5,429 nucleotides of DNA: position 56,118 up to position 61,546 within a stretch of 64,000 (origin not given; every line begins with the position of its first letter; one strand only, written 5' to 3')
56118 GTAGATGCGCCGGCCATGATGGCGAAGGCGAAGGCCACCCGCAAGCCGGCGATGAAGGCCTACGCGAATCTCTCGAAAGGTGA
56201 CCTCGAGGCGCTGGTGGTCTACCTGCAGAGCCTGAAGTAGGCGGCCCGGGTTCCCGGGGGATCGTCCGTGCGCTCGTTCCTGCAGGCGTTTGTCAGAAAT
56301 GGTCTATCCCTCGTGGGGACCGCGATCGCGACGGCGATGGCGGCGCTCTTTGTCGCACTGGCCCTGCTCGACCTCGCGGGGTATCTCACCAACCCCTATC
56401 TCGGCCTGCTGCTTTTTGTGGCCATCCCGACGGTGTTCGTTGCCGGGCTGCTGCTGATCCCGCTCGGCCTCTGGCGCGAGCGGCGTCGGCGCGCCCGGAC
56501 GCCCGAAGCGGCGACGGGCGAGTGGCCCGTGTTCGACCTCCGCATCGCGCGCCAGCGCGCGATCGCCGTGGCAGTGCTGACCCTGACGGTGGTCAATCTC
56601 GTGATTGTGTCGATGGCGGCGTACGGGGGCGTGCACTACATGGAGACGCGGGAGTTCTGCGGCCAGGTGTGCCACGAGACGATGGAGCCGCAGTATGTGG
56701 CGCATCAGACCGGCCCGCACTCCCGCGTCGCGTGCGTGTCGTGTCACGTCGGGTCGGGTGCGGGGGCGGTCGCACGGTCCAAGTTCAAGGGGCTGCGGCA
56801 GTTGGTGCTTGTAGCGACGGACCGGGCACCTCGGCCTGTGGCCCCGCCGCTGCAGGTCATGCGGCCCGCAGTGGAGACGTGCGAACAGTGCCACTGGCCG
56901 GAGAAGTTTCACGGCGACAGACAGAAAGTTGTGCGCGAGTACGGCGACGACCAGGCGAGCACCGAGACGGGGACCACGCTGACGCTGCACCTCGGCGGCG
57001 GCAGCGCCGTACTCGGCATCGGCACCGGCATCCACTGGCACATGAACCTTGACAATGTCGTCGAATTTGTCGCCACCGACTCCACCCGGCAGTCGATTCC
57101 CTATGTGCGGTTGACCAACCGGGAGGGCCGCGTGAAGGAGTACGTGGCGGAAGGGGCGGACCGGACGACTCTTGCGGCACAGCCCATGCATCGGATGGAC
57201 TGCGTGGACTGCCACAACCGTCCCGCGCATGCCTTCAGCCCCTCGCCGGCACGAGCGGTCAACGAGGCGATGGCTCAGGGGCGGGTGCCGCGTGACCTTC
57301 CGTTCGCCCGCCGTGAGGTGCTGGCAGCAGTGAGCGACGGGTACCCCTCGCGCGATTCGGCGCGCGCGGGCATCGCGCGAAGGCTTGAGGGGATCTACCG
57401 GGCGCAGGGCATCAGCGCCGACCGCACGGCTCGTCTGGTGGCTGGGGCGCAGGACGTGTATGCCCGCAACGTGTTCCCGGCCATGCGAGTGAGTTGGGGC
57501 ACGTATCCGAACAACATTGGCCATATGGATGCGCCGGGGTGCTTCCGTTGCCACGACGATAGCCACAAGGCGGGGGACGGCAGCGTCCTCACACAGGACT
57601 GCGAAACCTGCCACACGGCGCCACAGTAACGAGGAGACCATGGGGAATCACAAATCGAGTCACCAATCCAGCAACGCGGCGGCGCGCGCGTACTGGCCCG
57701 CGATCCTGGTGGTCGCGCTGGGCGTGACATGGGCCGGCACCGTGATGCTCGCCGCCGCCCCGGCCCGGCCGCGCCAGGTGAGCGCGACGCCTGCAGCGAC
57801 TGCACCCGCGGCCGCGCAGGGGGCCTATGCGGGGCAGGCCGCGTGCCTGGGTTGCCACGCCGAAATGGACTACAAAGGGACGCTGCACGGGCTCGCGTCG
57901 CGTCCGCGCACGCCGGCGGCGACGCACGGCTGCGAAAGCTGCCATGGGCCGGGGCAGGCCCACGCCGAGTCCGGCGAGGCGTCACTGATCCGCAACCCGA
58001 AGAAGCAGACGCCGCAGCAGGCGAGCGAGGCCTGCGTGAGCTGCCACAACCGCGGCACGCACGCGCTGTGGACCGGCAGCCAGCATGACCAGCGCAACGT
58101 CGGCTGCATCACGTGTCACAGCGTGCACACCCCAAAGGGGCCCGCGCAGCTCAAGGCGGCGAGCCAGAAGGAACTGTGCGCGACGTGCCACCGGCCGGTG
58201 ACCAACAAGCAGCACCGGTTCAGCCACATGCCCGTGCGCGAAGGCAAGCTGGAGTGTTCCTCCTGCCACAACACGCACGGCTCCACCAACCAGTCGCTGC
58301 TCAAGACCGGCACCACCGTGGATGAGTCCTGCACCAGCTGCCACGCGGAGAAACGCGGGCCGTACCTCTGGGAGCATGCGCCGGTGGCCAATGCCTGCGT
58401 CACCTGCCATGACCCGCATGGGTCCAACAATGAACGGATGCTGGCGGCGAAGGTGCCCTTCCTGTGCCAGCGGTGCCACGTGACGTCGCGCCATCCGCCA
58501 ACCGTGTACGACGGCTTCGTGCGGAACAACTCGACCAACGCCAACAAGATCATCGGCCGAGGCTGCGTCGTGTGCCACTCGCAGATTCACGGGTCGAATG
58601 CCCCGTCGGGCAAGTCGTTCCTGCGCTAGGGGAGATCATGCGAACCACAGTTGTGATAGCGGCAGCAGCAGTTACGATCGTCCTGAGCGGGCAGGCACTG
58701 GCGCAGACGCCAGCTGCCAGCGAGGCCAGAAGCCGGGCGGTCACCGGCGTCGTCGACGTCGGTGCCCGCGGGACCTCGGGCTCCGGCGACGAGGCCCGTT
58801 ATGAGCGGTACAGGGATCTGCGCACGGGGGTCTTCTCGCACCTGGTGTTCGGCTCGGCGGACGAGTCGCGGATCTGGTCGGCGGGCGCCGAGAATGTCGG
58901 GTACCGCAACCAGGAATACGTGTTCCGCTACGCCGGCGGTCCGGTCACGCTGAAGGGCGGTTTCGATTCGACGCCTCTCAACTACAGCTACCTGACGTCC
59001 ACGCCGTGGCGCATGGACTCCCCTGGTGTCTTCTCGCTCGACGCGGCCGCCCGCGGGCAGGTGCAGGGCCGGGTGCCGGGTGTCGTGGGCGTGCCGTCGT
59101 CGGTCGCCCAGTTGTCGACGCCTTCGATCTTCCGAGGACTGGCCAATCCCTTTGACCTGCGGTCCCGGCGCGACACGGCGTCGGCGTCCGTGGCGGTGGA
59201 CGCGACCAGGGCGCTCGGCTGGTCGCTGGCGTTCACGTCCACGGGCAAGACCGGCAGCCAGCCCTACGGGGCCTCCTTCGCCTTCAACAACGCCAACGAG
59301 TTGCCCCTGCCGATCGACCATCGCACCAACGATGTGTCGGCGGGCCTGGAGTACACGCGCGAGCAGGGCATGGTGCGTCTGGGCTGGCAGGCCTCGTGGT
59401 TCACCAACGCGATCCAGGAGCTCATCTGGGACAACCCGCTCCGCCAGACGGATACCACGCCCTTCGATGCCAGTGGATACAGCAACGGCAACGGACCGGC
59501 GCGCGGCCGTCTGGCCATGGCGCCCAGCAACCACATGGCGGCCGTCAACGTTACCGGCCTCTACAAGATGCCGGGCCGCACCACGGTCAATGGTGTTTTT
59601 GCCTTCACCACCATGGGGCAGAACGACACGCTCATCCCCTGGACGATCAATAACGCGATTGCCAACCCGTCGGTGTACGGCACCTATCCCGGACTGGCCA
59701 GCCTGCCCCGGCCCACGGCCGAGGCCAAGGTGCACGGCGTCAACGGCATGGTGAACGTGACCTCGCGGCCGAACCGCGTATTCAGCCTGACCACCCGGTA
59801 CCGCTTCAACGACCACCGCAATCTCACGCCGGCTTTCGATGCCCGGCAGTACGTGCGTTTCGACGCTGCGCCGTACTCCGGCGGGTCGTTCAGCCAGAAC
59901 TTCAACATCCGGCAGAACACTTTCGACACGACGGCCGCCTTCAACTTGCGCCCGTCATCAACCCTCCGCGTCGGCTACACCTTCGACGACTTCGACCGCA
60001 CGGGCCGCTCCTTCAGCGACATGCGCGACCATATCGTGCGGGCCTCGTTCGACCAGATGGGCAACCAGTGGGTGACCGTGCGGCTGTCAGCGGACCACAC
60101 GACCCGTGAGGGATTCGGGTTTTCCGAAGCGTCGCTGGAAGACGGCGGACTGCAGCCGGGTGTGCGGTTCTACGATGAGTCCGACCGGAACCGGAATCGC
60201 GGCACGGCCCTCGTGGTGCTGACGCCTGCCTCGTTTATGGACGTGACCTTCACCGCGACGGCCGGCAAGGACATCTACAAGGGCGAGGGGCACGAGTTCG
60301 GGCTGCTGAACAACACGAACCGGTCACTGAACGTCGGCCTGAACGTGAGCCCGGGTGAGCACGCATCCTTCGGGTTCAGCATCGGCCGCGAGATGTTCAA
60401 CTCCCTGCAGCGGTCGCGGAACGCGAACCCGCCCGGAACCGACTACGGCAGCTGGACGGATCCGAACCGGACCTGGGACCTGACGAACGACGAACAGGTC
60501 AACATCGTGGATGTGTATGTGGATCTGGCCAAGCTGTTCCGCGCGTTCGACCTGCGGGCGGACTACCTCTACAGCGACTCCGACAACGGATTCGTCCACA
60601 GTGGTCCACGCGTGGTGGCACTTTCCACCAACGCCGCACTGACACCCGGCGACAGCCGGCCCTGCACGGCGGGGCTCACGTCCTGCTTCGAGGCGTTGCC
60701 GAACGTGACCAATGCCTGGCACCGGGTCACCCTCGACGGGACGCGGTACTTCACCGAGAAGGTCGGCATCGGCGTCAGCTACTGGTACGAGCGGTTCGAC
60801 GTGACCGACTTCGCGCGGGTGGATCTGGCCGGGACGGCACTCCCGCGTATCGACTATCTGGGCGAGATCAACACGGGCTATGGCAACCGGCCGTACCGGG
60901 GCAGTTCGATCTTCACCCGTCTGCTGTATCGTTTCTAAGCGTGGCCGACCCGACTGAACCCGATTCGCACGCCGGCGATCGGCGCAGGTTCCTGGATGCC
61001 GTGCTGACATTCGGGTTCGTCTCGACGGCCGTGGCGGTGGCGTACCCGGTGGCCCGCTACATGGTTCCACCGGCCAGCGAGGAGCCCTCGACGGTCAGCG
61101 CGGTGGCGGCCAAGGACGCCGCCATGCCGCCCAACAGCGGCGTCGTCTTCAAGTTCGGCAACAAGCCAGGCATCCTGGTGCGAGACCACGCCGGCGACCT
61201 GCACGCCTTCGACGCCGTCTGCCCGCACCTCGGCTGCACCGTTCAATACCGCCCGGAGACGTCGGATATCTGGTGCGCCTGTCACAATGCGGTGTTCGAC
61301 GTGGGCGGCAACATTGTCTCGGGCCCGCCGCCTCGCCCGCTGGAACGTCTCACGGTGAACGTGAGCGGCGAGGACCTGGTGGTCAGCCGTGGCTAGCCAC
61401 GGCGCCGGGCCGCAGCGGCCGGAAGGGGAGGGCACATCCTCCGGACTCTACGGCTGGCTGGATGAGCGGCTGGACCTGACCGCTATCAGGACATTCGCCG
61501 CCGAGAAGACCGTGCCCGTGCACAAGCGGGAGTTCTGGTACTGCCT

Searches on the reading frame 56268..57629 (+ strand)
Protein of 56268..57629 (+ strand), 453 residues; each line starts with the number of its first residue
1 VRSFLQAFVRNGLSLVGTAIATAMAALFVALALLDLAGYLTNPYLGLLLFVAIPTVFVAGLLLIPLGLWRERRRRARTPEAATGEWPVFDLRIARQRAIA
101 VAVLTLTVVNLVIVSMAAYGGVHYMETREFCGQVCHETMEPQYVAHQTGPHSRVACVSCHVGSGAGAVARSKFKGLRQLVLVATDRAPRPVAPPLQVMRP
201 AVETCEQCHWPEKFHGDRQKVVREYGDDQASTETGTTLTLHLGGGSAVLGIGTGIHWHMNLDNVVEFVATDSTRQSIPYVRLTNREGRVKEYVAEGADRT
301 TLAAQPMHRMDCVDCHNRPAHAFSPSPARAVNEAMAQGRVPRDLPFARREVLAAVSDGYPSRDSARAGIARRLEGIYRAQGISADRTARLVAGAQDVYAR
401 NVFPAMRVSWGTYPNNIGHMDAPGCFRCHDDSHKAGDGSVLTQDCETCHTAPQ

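Call 8: search_protein_families(library=pfam, proteins=[window:56268-57629:+])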
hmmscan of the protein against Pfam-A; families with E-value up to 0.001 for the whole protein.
window:56268-57629:+ (453 aa): 3 families
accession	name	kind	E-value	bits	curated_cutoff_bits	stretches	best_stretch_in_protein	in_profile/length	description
PF14522.11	Cytochrome_C7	-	4.8e-07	30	24.8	1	308-450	12-67/67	Cytochrome c7 and related cytochrome c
PF03264.19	Cytochrom_NNT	-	1.2e-06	28.8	24.1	1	97-182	5-94/174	NapC/NirT cytochrome c family, N-terminal region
PF14537.11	Cytochrom_c3_2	-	0.00053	20.8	25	0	424-450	8-34/79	Cytochrome c3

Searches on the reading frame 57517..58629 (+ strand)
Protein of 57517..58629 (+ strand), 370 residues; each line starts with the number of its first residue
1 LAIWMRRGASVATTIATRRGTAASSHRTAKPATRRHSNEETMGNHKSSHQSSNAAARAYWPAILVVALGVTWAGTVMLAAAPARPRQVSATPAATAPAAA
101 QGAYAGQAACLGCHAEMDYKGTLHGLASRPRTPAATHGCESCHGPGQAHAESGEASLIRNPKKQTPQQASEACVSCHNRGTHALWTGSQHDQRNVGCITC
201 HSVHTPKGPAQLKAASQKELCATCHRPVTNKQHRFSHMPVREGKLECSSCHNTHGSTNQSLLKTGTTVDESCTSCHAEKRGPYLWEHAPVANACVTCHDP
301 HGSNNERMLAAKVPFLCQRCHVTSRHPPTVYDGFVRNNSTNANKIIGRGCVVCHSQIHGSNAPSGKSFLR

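Call 8: search_protein_families(library=pfam, proteins=[window:57517-58629:+])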
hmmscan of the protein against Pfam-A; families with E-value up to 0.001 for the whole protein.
window:57517-58629:+ (370 aa): 5 families
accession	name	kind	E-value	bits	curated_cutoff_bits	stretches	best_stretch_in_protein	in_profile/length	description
PF09699.15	Paired_CXXCH_1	-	4e-38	129.3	20.6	3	287-324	1-39/41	Doubled CXXCH motif (Paired_CXXCH_1)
PF14522.11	Cytochrome_C7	-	1.6e-12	47.5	24.8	1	235-299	3-67/67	Cytochrome c7 and related cytochrome c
PF22678.1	Cytochrom_c_NrfB-like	-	2.8e-11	44.2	27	2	139-210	1-74/89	Cytochrome c-type protein NrfB-like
PF14537.11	Cytochrom_c3_2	-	1.8e-10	41.6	25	1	190-276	2-78/79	Cytochrome c3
PF22113.1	Mtrc-MtrF_II-IV_dom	-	2.2e-07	31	30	1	102-190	76-175/176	Outer membrane cytochrome MtrC/MtrF-like, domains II/IV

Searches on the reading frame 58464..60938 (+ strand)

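Call 8: search_protein_families(library=pfam, proteins=[window:58464-60938:+])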
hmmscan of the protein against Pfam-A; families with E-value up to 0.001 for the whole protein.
window:58464-60938:+ (824 aa): 1 family
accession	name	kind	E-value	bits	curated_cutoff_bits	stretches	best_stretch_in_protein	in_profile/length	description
PF11854.14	MtrB_PioB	-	1e-71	242.9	23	1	133-816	33-627/635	Putative outer membrane beta-barrel porin, MtrB/PioB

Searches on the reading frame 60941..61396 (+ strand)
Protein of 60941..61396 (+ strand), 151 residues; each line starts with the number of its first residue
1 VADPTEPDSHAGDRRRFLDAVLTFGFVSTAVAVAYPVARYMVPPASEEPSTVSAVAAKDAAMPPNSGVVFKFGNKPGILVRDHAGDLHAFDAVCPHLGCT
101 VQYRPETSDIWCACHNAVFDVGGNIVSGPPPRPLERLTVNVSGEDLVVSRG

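Call 50: search_protein_families(library=pfam, proteins=[window:60941-61396:+], max_evalue=0.01)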
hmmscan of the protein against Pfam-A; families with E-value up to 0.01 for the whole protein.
window:60941-61396:+ (151 aa): 2 families
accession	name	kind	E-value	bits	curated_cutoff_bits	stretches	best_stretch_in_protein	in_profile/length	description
PF00355.32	Rieske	-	7.2e-13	48.7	20.3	1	56-135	5-85/88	Rieske [2Fe-2S] domain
PF25471.1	TM_PetC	-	1.1e-05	25.5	37.1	1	14-47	9-42/48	Iron-sulfur subunit PetC transmembrane anchor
